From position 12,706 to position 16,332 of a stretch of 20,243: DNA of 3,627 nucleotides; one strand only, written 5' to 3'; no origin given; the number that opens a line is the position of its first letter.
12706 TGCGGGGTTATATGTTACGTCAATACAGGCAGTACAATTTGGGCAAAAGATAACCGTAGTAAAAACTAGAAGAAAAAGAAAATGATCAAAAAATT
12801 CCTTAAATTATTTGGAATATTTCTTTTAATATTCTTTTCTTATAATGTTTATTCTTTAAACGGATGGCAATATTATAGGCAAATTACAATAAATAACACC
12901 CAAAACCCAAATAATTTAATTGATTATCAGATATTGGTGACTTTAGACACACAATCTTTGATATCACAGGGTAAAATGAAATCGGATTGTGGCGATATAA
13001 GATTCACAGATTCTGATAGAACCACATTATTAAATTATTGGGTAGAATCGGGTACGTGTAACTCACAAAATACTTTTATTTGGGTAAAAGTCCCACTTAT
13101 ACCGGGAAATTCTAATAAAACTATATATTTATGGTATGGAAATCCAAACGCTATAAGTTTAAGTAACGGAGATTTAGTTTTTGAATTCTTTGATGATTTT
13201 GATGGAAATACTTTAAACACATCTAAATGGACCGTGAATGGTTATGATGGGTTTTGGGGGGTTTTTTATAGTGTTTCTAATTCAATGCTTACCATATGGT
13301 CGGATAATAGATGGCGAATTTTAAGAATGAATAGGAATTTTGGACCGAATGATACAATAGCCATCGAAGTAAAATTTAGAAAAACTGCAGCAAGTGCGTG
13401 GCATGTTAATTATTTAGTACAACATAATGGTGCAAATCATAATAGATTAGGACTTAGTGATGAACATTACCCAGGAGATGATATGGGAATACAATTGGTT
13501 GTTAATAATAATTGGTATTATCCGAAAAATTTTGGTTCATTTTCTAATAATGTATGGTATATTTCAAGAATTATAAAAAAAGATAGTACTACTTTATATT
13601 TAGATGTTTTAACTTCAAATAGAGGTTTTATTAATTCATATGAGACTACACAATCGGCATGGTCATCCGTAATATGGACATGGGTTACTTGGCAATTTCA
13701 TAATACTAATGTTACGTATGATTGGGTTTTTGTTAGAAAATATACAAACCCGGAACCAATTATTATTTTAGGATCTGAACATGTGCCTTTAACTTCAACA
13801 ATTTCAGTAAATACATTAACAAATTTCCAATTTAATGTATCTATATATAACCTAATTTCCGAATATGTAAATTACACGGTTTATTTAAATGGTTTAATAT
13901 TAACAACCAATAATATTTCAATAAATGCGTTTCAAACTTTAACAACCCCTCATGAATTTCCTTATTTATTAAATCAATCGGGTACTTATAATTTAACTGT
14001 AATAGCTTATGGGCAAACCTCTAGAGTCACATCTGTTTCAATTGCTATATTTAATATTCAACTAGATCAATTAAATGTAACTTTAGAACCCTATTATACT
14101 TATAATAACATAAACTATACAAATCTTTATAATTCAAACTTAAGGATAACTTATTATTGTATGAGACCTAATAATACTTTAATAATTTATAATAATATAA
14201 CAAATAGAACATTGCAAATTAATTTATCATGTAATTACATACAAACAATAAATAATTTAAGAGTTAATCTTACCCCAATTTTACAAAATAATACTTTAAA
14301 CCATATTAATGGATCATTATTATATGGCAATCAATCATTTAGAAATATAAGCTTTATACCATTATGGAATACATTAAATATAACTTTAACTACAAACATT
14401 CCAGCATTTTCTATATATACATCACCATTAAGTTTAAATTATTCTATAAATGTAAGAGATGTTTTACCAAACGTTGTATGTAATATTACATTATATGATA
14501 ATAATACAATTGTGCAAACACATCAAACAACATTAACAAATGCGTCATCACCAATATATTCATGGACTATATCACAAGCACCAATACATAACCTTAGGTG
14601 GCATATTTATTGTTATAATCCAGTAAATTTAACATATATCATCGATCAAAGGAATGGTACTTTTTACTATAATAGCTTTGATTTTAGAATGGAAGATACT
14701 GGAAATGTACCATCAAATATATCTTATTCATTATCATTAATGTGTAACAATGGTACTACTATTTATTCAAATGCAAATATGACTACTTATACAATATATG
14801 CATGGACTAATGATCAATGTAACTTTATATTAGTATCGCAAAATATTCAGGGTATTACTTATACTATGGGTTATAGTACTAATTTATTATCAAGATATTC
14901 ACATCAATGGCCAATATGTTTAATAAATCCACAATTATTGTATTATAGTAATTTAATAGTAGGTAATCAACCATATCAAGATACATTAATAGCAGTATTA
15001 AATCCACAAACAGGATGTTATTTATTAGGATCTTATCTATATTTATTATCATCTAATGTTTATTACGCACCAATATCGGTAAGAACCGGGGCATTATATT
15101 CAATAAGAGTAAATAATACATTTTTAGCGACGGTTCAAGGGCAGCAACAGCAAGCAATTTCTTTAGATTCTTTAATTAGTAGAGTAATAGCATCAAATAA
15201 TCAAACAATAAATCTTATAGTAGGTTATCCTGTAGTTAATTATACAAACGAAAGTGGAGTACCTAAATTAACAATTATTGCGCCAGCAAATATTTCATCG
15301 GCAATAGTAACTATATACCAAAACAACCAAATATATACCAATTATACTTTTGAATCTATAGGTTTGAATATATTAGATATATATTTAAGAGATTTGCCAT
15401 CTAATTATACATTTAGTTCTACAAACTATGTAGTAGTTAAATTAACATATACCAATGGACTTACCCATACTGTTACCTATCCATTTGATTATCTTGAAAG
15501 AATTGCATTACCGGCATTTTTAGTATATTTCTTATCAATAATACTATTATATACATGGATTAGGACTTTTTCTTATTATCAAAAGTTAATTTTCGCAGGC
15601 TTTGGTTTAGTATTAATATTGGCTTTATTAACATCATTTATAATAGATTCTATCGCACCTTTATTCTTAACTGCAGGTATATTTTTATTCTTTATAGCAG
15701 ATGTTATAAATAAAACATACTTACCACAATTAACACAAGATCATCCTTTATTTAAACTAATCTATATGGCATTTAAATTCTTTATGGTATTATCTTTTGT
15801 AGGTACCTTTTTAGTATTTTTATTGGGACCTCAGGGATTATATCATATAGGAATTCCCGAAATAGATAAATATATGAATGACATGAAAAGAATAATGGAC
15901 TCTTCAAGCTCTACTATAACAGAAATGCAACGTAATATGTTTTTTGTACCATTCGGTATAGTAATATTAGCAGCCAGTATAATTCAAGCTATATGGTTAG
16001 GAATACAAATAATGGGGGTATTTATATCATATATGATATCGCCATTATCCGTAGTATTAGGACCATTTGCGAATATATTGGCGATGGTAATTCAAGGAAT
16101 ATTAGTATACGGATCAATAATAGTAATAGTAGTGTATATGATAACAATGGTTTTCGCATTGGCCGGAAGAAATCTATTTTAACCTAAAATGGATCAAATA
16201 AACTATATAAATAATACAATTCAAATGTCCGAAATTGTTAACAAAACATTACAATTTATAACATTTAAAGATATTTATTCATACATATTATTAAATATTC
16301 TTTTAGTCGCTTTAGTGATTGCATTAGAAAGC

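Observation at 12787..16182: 1131-aa DUF2341 + ConA/LamG-like protein with extreme N-glycosylation sequon density and a polytopic C-terminal anchor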

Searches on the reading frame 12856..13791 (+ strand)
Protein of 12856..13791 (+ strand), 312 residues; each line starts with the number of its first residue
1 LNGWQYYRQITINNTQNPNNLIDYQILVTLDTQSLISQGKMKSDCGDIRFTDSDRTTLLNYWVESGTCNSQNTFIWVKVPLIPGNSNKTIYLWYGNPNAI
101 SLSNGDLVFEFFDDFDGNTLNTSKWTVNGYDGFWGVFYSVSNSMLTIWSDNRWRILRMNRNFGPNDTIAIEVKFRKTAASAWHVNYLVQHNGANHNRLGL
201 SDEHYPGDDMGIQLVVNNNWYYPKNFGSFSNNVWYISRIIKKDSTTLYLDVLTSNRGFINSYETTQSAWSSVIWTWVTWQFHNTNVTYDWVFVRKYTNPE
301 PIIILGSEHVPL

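Call 24: search_protein_families(library=pfam, proteins=[window:12856-13791:+], max_evalue=1)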
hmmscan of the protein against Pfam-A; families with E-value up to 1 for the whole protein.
window:12856-13791:+ (312 aa): 3 families
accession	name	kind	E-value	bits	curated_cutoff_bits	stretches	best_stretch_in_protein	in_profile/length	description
PF10102.14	DUF2341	-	5.2e-31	107.4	23.4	1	44-127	1-83/84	Domain of unknown function (DUF2341)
PF18188.7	PPL4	-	0.14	12.5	25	1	230-285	56-107/159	Prim-pol 4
PF22565.1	mSLOG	-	0.18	12.5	27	1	221-270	7-55/105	Minimal SLOG domain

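Call 29: find_related_loci(query=window:12856-13791:+, collection=genome_contigs, flank=6000)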
Query window:12856-13791:+ (312 aa) in genome_contigs; peptide patterns used: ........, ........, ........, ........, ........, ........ (x = any residue, [..] = any of these).
118 stretches matched a pattern; 61 encode a relative of the query (tblastn E <= 1e-3); 59 distinct loci.
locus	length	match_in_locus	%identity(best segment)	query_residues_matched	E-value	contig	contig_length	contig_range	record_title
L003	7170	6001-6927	46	4-312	2e-86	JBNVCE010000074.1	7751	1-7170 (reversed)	MAG: Thermoplasmatota archaeon isolate A05DMB23 NODE_76_length_7751_cov_3.626819, whole genome shotgun sequence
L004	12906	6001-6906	40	1-311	1e-51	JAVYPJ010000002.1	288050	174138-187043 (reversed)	MAG: Candidatus Aenigmatarchaeota archaeon isolate DRTY-1_201808_bins_47 DRTY-1_201808_bins_47_scaffold_2, whole genome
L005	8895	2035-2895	43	1-311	6e-50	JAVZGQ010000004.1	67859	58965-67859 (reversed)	MAG: Candidatus Aenigmatarchaeota archaeon isolate DRTY-6_201808_bins_43 DRTY-6_201808_bins_43_scaffold_4, whole genome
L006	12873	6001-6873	38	4-301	1e-47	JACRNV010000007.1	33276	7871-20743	MAG: Methanobacteriota archaeon isolate NC_groundwater_1944_Pr3_S-0.2um_58_6 scaffold_29303, whole genome shotgun sequen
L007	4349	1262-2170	37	3-309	2e-45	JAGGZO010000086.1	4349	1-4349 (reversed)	MAG: Candidatus Aenigmatarchaeota archaeon isolate AUK206 PB_MBMC_160_c_000000000085, whole genome shotgun sequence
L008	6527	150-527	52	1-126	4e-38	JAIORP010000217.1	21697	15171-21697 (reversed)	MAG: Candidatus Omnitrophota bacterium isolate SMBSF21 20074_Bin_2_contigs_1_c_000000000267, whole genome shotgun sequen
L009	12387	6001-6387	52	2-128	1e-37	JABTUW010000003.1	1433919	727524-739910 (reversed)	MAG: Anaerolineales bacterium isolate H5_CFX7 seq003, whole genome shotgun sequence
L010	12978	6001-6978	36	1-310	9e-37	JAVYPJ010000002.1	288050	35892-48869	MAG: Candidatus Aenigmatarchaeota archaeon isolate DRTY-1_201808_bins_47 DRTY-1_201808_bins_47_scaffold_2, whole genome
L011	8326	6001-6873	30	4-309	2e-34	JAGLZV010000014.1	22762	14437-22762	MAG: Methanophagales archaeon isolate RS_14_10 ZL355.bin.10.fa_14, whole genome shotgun sequence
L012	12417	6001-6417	43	1-145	9e-33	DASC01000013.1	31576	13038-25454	MAG TPA_asm: Methanosarcinales archaeon UBA203 UBA203_contig_7072, whole genome shotgun sequence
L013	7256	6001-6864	30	4-303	2e-30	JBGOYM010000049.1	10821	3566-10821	MAG: Candidatus Methanoperedens sp. isolate OBJ_0618_130150_43 k141_3898988_length_10821_cov_236.9711, whole genome shot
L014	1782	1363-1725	47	1-125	8e-31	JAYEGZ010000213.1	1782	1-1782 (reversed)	MAG: Methanobacteriota archaeon isolate MAG232 MAG232_213, whole genome shotgun sequence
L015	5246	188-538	50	1-121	2e-30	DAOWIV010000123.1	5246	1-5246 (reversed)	MAG TPA_asm: Methanosarcinales archaeon isolate CSMAG_2052 CSMAG_2052_k141_457159_length_5246_cov_33.0000, whole genome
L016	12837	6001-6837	31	4-303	1e-28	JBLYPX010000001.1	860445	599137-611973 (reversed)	MAG: Candidatus Komeilibacteria bacterium isolate KTG4t2parc1 KTG4t2parc1, whole genome shotgun sequence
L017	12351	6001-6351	45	1-121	5e-27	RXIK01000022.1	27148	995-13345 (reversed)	MAG: Methanosarcinales archaeon isolate ANME-2c-GOS DD1S77SP2S22A_scaffold_1171, whole genome shotgun sequence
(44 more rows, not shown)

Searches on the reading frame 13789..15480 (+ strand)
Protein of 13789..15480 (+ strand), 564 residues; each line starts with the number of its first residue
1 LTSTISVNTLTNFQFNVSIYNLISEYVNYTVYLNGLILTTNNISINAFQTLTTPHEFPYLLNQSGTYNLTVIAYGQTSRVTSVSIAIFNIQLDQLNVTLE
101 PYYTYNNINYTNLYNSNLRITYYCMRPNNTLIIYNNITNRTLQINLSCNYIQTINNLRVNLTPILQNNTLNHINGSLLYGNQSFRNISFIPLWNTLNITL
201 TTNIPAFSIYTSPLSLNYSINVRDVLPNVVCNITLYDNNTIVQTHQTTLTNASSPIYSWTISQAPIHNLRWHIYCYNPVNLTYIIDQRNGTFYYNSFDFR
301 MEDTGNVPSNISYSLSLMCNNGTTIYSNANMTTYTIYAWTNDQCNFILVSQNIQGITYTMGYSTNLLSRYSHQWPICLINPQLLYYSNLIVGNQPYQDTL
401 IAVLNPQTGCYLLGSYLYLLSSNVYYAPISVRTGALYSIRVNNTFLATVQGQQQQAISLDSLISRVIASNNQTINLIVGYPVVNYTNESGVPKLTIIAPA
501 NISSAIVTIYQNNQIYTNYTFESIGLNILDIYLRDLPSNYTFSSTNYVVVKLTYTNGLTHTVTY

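Call 24: search_protein_families(library=pfam, proteins=[window:13789-15480:+], max_evalue=1)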
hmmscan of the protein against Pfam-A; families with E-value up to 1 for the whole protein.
window:13789-15480:+ (564 aa): 2 families
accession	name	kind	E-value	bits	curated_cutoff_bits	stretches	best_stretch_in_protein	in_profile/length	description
PF22963.3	Ig_NUP210_3rd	-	0.17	12.6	27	1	436-497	40-101/105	NUP210 Ig-like domain 3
PF19408.5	PKD_6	-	0.5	11.2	25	1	308-363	5-60/82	PKD-like domain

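Call 96: find_related_loci(query=window:13792-15201:+, collection=viral_contigs, flank=8000)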
Query window:13792-15201:+ (470 aa) in viral_contigs; peptide patterns used: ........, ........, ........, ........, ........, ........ (x = any residue, [..] = any of these).
14 stretches matched a pattern, but none encodes a relative of the query by tblastn (E <= 1e-3).

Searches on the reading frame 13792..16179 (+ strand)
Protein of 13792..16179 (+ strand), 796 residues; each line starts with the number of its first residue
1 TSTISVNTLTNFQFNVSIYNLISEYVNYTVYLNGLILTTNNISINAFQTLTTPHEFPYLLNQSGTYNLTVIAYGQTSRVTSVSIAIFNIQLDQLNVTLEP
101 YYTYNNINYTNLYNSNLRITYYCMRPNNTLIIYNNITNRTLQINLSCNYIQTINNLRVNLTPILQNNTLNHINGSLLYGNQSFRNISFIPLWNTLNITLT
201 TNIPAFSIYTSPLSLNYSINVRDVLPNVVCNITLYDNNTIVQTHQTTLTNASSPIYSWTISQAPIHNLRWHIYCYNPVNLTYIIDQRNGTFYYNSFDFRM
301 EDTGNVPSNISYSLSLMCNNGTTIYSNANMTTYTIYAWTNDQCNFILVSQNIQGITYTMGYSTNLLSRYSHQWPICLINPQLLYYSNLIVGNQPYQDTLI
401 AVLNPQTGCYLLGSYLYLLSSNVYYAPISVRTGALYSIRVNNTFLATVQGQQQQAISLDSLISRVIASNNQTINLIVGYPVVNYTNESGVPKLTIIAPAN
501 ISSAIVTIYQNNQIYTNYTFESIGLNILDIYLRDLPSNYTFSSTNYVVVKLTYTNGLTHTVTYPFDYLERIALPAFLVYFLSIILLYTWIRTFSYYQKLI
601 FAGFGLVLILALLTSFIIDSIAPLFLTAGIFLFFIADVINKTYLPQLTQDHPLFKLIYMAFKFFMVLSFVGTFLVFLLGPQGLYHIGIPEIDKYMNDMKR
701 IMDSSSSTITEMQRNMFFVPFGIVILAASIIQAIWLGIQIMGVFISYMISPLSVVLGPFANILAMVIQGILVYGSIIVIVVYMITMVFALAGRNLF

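Call 98: find_related_loci(query=A6, collection=viral_contigs, flank=10000)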
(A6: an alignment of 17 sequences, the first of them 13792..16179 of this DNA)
Query A6 (796 aa) in viral_contigs; peptide patterns used: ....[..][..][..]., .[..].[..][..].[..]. (x = any residue, [..] = any of these).
126 stretches matched a pattern, but none encodes a relative of the query by tblastn (E <= 1e-3).

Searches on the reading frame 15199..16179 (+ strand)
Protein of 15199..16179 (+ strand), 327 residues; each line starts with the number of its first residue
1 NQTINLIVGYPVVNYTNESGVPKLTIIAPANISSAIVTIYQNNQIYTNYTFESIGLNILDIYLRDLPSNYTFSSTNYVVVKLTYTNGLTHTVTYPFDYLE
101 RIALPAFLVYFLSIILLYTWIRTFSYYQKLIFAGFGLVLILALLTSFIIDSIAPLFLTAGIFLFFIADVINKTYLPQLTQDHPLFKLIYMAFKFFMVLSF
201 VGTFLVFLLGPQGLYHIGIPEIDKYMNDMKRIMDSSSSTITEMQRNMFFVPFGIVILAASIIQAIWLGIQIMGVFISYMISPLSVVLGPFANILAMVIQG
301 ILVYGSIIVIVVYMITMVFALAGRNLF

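Call 56: predict_structure(alignment_id=A2)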
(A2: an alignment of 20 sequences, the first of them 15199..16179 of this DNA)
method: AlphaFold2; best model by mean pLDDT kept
length: 327 residues; sequences in the alignment: 20
mean_pLDDT: 69.3   pTM: 0.49
mean pLDDT of the five models: 69.3, 64.6, 63.2, 61.0, 60.8
residues with pLDDT >= 90: 0; 70-90: 176; 50-70: 130; < 50: 21
segments of 3 or more residues with pLDDT < 50: 1-8, 98-104, 146-149
pLDDT, mean of each block of 10 residues (from residue 1): 43 78 82 86 84 83 79 79 77 63 52 60 61 61 52 60 66 64 68 66 64 61 74 75 78 75 74 73 75 73 72 70 58
secondary structure, 60 per line:
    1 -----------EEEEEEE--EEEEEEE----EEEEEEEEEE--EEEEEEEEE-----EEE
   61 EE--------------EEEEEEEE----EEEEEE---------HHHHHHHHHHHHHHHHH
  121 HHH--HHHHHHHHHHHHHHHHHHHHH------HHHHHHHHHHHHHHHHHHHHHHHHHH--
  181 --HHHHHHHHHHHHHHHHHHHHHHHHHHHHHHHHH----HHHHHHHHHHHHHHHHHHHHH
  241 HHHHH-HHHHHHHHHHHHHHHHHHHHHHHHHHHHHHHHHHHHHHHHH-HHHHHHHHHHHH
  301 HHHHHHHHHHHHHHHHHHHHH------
elements in order: E12-18 E21-27 E32-41 E44-52 E58-62 E77-84 E89-94 H104-123 H126-146 H153-178 H183-215 H220-245 H247-287 H289-321

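Call 58: search_protein_representatives(protein=window:15199-16179:+)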
Query: 327 residues. Proteins with E-value up to 0.001 (for the whole library): 7; up to 1e-10: 5; up to 1e-30: 2. The best 7 are listed.
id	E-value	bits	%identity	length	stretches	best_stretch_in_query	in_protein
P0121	6.8e-65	236.1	40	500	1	1-321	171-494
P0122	2.9e-45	171.6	39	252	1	79-324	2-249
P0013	3.8e-26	108.8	29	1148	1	4-321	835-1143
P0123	3.5e-25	105.7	29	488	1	1-324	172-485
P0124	9.6e-24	100.9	30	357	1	5-321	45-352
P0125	1.3e-04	38.1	35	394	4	16-82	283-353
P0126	9.7e-04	35.2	56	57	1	226-264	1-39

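Call 59: fold_search(model_id=the predicted structure, library=pdb)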
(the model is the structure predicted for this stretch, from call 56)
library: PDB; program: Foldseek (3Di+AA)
matches with E <= 10: 739; with E <= 0.001: 0
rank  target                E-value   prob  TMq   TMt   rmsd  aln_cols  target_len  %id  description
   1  8jmw_A                7.5e-03  1.00  0.19  0.13   5.3        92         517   13  Fibril form of serine peptidase Vpr (released 2023-12-06)
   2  8wm1_A                8.6e-03  1.00  0.19  0.14   3.9        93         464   12  DHS dehydratase (released 2024-10-02)
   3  3jvf_C                1.3e-02  1.00  0.20  0.24   4.6       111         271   11  Crystal structure of an Interleukin-17 receptor complex (released 2009-10-20)
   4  6z2p_A                1.4e-02  1.00  0.18  0.17   5.9       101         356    9  Crystal structure of catalytic inactive OgpA from Akkermansia muciniphila in complex with an O-glycopeptide (glycodros (released 2020-09-30)
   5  6z2o                  1.7e-02  1.00  0.18  0.17   6.7       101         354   14  Crystal structure of wild type OgpA from Akkermansia muciniphila in P 21 21 21 (released 2020-09-30)
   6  4hsa_F                1.9e-02  1.00  0.19  0.22   4.0       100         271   11  Structure of interleukin 17a in complex with il17ra receptor (released 2013-05-22)
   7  4u49_B                2.0e-02  1.00  0.19  0.20   7.0       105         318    6  Crystal structure of Pectate Lyase Pel3 from Pectobacterium carotovorum with two monomers in the A.U (released 2015-08-05)
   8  6z2q_A                2.7e-02  1.00  0.18  0.17   6.8       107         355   12  Crystal structure of wild type OgpA from Akkermansia muciniphila in complex with an O-glycopeptide (GalGalNAc-TS) prod (released 2020-09-30)
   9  1px4_A                2.7e-02  0.99  0.17  0.07   6.0        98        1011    8  E. COLI (LACZ) BETA-GALACTOSIDASE (G794A) WITH IPTG BOUND (released 2004-06-15)
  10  6z2d                  2.8e-02  1.00  0.18  0.17   6.4       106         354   10  Crystal structure of wild type OgpA from Akkermansia muciniphila in P 41 21 2 (released 2020-09-30)
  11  5n9b                  2.8e-02  0.99  0.18  0.23   4.4       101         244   12  Crystal Structure of unliganded human IL-17RA (released 2018-06-13)
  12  3t5i_A                2.8e-02  0.99  0.17  0.31   5.0        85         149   12  Structure of Fully modified farnesylated Rheb Peptide in complex with PDE6D (released 2011-11-02)
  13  3vd3_A                3.1e-02  0.99  0.17  0.07   6.1        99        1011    9  E. coli (lacZ) beta-galactosidase (N460D) (released 2012-04-11)
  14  4jvf                  3.3e-02  0.99  0.17  0.34   4.6        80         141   12  The Crystal structure of PDE6D in complex with the inhibitor (s)-5 (released 2013-05-22)
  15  4hsa_C                3.3e-02  0.99  0.19  0.22   4.3       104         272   10  Structure of interleukin 17a in complex with il17ra receptor (released 2013-05-22)
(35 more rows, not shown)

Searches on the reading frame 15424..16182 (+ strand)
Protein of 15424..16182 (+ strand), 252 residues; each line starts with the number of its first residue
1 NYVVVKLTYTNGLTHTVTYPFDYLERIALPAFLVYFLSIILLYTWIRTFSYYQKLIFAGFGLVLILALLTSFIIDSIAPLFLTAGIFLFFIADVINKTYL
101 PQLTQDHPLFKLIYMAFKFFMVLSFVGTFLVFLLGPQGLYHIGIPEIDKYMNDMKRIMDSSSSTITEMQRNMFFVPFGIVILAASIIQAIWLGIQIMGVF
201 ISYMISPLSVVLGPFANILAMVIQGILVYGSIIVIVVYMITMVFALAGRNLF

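Call 24: search_protein_families(library=pfam, proteins=[window:15424-16182:+], max_evalue=1)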
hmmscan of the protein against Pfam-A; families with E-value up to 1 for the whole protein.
window:15424-16182:+ (252 aa): 0 families

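Call 93: find_homologous_proteins(query=A5, max_evalue=0.01)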
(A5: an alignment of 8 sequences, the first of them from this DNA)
Query A5 (8 sequences) (232 aa, profile of the alignment): 4 proteins with E <= 0.01 among 8000 candidates.
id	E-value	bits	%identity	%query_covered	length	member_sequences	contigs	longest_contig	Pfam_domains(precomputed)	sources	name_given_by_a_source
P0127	2.4e-84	301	66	100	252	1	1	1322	-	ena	-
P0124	1.7e-75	272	26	78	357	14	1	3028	-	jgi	jgi:hypothetical protein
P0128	9.1e-72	259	27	94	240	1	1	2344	-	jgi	-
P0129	2.9e-3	35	47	7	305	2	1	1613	-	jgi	-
